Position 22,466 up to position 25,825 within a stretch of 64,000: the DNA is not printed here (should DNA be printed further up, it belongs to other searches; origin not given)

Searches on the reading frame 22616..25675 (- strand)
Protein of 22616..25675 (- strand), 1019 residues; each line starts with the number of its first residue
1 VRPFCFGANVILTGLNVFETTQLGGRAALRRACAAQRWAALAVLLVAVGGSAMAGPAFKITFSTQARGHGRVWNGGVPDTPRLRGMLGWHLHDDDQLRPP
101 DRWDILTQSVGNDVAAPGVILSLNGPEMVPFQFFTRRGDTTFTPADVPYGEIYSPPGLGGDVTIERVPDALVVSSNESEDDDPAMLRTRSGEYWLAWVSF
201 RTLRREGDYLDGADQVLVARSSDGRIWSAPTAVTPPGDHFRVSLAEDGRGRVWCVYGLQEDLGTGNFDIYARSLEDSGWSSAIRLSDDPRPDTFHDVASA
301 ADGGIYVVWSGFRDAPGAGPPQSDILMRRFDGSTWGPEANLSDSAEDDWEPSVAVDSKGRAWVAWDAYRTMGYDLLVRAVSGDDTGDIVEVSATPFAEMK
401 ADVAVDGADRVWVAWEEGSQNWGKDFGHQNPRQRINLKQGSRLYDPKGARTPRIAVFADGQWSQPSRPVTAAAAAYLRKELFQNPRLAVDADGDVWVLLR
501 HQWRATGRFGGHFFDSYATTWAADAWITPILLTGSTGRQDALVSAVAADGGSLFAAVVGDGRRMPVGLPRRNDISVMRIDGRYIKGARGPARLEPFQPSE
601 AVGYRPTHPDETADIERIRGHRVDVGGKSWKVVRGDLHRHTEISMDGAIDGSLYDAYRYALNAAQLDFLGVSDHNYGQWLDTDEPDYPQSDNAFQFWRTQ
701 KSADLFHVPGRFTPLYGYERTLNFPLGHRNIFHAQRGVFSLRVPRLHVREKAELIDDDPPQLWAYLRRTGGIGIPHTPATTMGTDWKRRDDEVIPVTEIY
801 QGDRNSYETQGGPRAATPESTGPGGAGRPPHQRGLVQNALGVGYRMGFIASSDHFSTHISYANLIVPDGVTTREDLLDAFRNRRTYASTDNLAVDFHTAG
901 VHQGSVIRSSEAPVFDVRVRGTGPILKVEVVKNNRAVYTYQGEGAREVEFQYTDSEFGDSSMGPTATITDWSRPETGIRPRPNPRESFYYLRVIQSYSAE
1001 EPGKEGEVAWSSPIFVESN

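Call 22: search_protein_families(library=padloc, proteins=[window:22616-25675:-], max_evalue=1e-8)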
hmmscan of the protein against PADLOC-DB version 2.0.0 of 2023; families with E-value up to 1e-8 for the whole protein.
window:22616-25675:- (1019 aa): 0 families

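Call 23: search_protein_families(library=pfam, proteins=[window:22616-25675:-], max_evalue=0.00001)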
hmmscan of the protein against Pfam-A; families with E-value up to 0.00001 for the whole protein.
window:22616-25675:- (1019 aa): 1 family
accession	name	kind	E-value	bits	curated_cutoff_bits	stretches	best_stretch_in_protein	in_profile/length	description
PF12228.14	DUF3604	-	9e-09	34.8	20.4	0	695-808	135-252/591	Protein of unknown function (DUF3604)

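Call 57: search_protein_families(library=ncbifam, proteins=[window:22616-25675:-], max_evalue=0.00001)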
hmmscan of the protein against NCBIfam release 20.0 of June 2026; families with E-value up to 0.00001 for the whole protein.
window:22616-25675:- (1019 aa): 0 families
